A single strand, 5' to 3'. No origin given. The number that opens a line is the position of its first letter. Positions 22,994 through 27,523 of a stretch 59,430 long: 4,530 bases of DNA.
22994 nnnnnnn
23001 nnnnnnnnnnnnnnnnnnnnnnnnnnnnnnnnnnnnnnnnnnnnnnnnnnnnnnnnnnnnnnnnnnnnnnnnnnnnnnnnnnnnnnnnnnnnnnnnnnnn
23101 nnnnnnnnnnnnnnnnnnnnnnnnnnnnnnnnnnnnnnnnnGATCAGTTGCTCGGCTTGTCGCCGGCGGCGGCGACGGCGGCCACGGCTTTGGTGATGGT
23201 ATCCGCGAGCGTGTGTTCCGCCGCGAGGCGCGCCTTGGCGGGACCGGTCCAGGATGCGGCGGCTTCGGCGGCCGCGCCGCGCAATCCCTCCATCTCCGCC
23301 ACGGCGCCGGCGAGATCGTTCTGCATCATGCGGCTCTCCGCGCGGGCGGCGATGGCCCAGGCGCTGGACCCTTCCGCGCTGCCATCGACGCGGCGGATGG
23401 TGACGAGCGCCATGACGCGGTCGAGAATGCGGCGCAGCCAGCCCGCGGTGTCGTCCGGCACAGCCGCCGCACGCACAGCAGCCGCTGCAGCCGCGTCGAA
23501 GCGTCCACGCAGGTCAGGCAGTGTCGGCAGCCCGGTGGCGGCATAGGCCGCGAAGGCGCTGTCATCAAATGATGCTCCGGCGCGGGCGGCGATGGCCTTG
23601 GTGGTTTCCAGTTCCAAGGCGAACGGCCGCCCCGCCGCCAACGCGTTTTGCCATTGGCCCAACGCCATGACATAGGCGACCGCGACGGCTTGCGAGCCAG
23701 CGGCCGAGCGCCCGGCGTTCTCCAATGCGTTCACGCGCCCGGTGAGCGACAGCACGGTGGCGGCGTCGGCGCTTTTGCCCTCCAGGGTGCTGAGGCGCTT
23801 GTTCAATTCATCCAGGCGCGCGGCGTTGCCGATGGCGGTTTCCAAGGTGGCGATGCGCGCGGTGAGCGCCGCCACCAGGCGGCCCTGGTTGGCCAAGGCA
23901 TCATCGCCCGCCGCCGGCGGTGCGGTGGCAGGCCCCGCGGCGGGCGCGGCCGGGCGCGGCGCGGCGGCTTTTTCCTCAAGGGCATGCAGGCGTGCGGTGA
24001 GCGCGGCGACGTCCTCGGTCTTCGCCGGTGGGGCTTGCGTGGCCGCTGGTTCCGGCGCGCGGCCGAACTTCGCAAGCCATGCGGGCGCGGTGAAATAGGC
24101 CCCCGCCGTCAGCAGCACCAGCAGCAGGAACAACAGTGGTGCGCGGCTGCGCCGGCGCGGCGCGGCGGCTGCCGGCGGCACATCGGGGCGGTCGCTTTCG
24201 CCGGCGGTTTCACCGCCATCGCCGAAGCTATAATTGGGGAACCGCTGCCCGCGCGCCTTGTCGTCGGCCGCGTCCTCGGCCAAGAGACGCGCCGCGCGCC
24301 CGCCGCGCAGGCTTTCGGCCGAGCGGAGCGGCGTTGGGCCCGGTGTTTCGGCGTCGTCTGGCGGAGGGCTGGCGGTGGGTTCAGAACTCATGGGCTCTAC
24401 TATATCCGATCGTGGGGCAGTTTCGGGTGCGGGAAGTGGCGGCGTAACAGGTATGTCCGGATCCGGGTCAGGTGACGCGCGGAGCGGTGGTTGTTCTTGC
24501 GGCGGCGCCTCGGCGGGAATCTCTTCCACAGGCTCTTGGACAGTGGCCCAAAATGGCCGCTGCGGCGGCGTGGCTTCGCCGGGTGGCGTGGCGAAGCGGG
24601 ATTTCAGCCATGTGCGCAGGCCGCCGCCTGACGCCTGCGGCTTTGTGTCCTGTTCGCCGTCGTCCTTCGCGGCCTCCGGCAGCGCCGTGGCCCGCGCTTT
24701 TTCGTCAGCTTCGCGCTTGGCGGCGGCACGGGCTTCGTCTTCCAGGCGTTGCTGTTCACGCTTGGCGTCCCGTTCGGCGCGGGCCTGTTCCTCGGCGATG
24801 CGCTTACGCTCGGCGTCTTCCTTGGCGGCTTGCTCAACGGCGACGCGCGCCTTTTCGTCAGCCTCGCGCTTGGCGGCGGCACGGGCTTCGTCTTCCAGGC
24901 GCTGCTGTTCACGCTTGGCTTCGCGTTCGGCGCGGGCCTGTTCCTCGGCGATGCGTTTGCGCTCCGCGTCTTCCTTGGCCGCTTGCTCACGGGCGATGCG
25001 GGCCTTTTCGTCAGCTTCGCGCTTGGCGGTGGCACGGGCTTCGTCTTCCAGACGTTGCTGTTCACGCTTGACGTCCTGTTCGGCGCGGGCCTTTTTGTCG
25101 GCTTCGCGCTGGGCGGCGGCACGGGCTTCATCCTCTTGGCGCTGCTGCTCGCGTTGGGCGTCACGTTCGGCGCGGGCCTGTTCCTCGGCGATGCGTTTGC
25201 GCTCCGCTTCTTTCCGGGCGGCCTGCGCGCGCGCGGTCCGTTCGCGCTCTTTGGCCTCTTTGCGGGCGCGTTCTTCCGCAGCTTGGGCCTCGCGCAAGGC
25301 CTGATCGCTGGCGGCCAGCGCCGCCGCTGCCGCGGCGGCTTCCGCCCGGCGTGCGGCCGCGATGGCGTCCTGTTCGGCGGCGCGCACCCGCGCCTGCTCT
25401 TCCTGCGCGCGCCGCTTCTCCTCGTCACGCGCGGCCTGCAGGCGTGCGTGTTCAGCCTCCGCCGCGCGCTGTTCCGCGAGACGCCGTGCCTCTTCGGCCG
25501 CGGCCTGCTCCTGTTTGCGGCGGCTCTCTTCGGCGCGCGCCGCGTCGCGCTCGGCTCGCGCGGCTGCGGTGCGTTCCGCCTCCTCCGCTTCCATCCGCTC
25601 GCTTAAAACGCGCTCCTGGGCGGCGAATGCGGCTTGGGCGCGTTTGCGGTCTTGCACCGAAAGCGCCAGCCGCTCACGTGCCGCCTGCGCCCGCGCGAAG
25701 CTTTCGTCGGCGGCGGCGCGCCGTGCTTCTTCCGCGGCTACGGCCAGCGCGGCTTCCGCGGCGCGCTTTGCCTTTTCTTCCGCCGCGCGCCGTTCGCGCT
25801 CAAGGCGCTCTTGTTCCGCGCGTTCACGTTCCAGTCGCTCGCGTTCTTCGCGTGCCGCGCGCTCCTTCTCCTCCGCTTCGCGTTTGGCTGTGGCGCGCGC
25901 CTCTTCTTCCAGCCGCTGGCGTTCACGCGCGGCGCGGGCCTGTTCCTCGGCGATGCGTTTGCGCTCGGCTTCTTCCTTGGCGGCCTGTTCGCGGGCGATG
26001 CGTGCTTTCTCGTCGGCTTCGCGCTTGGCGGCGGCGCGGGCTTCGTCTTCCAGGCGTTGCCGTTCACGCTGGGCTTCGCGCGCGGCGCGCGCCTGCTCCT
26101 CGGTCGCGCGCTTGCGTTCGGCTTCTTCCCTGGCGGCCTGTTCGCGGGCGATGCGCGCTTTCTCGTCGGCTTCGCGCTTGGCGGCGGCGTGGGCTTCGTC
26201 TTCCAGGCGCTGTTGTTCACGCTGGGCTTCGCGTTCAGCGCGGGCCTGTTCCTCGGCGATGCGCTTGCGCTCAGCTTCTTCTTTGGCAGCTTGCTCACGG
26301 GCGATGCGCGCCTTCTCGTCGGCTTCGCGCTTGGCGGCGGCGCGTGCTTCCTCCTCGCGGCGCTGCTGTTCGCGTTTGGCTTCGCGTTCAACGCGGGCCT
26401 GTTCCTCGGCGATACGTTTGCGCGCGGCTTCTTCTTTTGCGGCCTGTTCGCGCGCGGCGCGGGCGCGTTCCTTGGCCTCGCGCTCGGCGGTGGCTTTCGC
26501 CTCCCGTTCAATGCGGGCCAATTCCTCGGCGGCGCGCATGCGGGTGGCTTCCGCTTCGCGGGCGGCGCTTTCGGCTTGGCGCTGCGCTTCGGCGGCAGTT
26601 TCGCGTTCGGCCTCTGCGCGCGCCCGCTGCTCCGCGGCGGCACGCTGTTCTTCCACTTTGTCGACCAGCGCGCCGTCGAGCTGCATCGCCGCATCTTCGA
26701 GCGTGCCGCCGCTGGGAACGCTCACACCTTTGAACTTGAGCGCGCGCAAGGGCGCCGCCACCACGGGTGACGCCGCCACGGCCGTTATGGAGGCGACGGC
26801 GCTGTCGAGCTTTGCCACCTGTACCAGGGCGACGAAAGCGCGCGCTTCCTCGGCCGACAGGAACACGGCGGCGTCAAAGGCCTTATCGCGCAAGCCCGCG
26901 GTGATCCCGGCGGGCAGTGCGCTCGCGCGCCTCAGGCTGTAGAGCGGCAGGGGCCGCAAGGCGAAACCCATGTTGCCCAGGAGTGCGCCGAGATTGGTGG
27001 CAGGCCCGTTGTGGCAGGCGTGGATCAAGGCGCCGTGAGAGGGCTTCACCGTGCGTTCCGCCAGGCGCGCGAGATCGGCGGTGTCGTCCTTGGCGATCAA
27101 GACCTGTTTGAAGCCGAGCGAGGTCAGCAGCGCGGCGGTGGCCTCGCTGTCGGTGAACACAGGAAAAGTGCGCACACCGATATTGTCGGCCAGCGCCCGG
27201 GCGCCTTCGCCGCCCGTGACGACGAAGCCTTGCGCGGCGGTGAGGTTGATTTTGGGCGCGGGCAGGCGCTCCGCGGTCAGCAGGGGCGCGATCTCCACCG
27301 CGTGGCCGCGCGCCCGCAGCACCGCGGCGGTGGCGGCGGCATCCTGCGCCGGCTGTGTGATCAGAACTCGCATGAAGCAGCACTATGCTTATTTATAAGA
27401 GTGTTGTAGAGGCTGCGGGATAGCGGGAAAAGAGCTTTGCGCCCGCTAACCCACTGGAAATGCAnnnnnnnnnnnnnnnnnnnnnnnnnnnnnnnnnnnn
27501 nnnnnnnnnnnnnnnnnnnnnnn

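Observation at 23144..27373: HemD fused in one ORF to a Mic60/mitofilin-like membrane protein through a ~660-residue E/R/A/K-rich segment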

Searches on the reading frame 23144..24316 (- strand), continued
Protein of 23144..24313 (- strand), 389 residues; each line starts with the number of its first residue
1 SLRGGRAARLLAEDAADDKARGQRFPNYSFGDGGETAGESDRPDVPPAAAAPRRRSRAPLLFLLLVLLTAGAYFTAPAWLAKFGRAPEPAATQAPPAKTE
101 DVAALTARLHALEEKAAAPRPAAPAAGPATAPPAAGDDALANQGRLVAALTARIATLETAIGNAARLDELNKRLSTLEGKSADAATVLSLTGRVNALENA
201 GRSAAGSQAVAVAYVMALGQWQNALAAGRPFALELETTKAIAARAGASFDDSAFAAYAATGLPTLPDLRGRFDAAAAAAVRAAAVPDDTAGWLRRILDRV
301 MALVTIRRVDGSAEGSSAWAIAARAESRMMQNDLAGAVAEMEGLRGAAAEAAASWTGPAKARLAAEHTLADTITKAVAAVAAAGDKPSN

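Call 66: list_cluster_members(proteins=[P0083, P0085, P0090, P0092, P0100, P0107, P0104, P0106, P0095, P0082])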
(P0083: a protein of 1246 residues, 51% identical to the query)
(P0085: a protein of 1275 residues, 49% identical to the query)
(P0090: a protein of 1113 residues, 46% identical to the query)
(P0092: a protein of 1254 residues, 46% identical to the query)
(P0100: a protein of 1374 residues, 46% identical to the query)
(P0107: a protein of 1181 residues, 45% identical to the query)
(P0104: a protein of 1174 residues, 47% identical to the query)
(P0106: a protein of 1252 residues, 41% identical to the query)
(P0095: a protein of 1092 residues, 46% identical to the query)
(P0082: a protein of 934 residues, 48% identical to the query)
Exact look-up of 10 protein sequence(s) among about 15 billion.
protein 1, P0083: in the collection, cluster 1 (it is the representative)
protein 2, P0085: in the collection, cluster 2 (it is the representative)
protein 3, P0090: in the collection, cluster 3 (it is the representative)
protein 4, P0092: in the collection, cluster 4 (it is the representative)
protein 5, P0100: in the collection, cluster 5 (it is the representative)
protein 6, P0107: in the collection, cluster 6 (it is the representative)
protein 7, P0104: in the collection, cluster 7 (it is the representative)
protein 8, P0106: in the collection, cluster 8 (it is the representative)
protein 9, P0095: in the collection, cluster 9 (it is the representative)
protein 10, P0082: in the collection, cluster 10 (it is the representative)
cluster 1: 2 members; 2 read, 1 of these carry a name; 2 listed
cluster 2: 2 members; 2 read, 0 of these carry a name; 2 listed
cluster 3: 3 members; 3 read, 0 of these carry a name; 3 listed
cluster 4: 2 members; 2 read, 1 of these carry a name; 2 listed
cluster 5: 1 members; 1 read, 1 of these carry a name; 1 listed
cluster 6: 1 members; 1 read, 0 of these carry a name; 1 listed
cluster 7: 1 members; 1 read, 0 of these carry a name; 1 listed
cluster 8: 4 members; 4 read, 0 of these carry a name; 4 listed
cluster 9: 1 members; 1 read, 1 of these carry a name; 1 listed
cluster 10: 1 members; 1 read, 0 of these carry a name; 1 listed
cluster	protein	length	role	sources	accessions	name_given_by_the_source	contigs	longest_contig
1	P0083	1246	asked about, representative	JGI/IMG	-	-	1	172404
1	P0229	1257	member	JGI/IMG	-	uroporphyrinogen-III synthase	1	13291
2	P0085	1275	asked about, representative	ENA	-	-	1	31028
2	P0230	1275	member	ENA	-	-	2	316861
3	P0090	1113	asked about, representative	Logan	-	-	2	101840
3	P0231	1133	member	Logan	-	-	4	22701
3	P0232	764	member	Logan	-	-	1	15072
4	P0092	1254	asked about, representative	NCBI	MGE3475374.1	MAG: uroporphyrinogen-III synthase [Rhodospirillaceae bacterium]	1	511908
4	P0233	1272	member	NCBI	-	-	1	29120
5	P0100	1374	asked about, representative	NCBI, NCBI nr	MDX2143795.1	MAG: uroporphyrinogen-III synthase [Rhodospirillaceae bacterium] | uroporphyrinogen-III synthase [Rhodospirillaceae bacterium]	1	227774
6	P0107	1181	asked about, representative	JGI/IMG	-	-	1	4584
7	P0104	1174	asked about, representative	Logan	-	-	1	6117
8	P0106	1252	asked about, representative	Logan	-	-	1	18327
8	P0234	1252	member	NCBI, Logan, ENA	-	-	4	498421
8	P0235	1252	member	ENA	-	-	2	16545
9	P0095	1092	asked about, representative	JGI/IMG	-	uroporphyrinogen-III synthase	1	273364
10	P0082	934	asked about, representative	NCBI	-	-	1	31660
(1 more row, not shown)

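Call 69: find_encoding_contigs(protein=P0006, flank=6000, max_places=4)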
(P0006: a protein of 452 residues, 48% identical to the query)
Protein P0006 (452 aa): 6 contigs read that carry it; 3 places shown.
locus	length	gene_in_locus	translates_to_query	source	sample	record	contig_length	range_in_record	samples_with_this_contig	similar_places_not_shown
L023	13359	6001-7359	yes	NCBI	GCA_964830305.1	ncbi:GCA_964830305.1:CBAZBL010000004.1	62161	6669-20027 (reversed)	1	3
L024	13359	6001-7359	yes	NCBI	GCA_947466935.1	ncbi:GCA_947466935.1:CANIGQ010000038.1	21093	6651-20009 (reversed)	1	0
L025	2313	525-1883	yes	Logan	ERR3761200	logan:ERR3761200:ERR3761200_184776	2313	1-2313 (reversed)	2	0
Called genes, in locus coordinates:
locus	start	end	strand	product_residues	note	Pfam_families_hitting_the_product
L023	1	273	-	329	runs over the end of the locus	PF01210:NAD_Gly3P_dh_N, PF02558:ApbA, PF03807:F420_oxidored, PF07479:NAD_Gly3P_dh_C, PF20618:GPD_NAD_C_bact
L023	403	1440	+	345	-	PF04321:RmlD_sub_bind, PF01073:3Beta_HSD, PF01370:Epimerase, PF02719:Polysacc_synt_2, PF07993:NAD_binding_4 (faint), PF13460:NAD_binding_10 (weak), PF16363:GDP_Man_Dehyd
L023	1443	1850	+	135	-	PF04828:GFA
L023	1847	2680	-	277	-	PF00814:TsaD, PF22521:HypF_C_2 (weak)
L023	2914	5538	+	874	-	-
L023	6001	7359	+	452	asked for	PF09731:Mitofilin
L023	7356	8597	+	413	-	PF07219:HemY_N, PF14559:TPR_19 (faint)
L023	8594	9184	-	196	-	PF01427:Peptidase_M15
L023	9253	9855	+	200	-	PF00814:TsaD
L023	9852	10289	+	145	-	PF13527:Acetyltransf_9 (faint), PF00583:Acetyltransf_1, PF13673:Acetyltransf_10, PF13508:Acetyltransf_7, PF08445:FR47 (weak)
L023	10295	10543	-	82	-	PF01206:TusA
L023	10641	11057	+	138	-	PF05443:ROS_MUCR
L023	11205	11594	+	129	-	PF01475:FUR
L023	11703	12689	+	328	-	PF13444:Acetyltransf_5, PF21926:FeeM (weak)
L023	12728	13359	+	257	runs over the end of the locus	PF01553:Acyltransferase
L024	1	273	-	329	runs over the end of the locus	PF01210:NAD_Gly3P_dh_N, PF02558:ApbA, PF03807:F420_oxidored, PF07479:NAD_Gly3P_dh_C, PF20618:GPD_NAD_C_bact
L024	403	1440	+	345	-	PF04321:RmlD_sub_bind, PF01073:3Beta_HSD, PF01370:Epimerase, PF02719:Polysacc_synt_2, PF07993:NAD_binding_4 (faint), PF13460:NAD_binding_10 (weak), PF16363:GDP_Man_Dehyd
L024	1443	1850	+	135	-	PF04828:GFA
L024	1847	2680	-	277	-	PF00814:TsaD, PF22521:HypF_C_2 (weak)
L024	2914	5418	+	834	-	-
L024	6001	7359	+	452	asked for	PF09731:Mitofilin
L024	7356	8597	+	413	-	PF07219:HemY_N, PF14559:TPR_19 (faint)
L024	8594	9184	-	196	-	PF01427:Peptidase_M15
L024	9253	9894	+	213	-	PF00814:TsaD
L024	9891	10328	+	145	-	PF13527:Acetyltransf_9 (faint), PF00583:Acetyltransf_1, PF13673:Acetyltransf_10, PF13508:Acetyltransf_7, PF08445:FR47 (weak)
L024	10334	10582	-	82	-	PF01206:TusA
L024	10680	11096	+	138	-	PF05443:ROS_MUCR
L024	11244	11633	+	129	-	PF01475:FUR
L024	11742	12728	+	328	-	PF21926:FeeM (faint), PF13444:Acetyltransf_5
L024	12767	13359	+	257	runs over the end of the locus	PF01553:Acyltransferase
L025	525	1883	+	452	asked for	PF09731:Mitofilin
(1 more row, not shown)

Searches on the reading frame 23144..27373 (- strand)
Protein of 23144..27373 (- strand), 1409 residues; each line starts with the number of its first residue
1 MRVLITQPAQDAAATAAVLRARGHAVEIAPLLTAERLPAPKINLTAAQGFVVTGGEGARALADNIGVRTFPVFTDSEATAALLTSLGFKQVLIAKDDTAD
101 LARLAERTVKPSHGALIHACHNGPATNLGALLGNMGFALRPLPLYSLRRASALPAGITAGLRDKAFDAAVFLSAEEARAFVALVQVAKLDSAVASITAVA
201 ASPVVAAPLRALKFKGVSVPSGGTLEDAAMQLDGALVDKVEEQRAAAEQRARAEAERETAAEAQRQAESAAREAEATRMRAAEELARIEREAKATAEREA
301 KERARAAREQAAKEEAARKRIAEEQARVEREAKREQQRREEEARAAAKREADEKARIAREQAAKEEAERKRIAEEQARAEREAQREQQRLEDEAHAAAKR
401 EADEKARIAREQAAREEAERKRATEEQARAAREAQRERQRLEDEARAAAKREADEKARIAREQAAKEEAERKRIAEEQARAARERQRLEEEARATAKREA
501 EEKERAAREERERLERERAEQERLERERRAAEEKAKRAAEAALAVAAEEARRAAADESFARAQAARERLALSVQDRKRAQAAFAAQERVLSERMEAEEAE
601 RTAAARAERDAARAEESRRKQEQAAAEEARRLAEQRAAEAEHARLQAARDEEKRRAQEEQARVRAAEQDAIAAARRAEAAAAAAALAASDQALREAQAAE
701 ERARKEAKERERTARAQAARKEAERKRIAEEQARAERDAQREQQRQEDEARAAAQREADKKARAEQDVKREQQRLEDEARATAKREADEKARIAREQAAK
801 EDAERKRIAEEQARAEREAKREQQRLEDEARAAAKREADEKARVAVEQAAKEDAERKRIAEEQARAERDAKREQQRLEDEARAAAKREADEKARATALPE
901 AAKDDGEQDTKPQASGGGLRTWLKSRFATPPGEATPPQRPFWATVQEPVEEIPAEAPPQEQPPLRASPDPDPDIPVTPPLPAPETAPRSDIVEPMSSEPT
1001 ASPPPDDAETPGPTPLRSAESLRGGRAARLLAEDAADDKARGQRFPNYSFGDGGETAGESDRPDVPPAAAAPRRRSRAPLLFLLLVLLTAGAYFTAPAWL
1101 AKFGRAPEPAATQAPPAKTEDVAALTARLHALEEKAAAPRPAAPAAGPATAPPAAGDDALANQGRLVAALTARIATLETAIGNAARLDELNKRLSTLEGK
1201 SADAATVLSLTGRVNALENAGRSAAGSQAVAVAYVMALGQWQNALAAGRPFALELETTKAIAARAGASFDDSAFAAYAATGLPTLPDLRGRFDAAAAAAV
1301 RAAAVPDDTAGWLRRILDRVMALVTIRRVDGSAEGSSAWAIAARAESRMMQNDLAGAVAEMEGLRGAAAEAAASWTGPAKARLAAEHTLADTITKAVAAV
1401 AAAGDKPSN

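Call 6: search_protein_families(library=pfam, proteins=[window:23144-27373:-], max_evalue=0.01)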
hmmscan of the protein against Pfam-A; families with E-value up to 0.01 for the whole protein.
window:23144-27373:- (1409 aa): 1 family
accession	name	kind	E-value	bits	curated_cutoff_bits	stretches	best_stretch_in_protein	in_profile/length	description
PF09731.14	Mitofilin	-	1.4e-11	44.5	27.4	1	1243-1386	461-603/614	Mitochondrial inner membrane protein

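Call 7: search_protein_families(library=ncbifam, proteins=[window:23144-27373:-], max_evalue=0.01)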
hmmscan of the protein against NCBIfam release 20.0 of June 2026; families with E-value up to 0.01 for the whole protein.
window:23144-27373:- (1409 aa): 0 families

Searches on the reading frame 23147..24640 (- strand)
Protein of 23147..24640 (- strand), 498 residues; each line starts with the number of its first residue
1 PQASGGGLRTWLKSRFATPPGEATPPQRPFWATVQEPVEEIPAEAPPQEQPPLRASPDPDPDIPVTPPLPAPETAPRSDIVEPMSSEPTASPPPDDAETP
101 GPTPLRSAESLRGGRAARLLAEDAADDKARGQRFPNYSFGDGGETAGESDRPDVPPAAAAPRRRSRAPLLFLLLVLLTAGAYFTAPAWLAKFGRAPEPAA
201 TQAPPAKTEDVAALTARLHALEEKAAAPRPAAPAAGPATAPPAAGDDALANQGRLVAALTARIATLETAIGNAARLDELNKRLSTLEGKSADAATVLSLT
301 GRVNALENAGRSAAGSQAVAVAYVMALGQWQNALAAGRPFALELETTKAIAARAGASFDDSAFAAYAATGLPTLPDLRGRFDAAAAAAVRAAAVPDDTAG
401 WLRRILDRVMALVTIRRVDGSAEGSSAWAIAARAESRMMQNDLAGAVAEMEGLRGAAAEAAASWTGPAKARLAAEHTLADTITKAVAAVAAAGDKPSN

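Call 8: search_protein_families(library=pfam, proteins=[window:23147-24640:-], max_evalue=10)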
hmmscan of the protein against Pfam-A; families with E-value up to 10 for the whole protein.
seq(498 aa): 3 families
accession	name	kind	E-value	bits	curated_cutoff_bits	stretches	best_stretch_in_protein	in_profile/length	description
PF09731.14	Mitofilin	-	4.4e-12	46.2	27.4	1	320-475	449-603/614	Mitochondrial inner membrane protein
PF08614.16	ATG16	-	0.13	12.9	33.7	1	211-311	31-140/200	Autophagy protein 16 (ATG16)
PF16326.10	ABC_tran_CTD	-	1.3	9.8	32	1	256-290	17-57/69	ABC transporter C-terminal domain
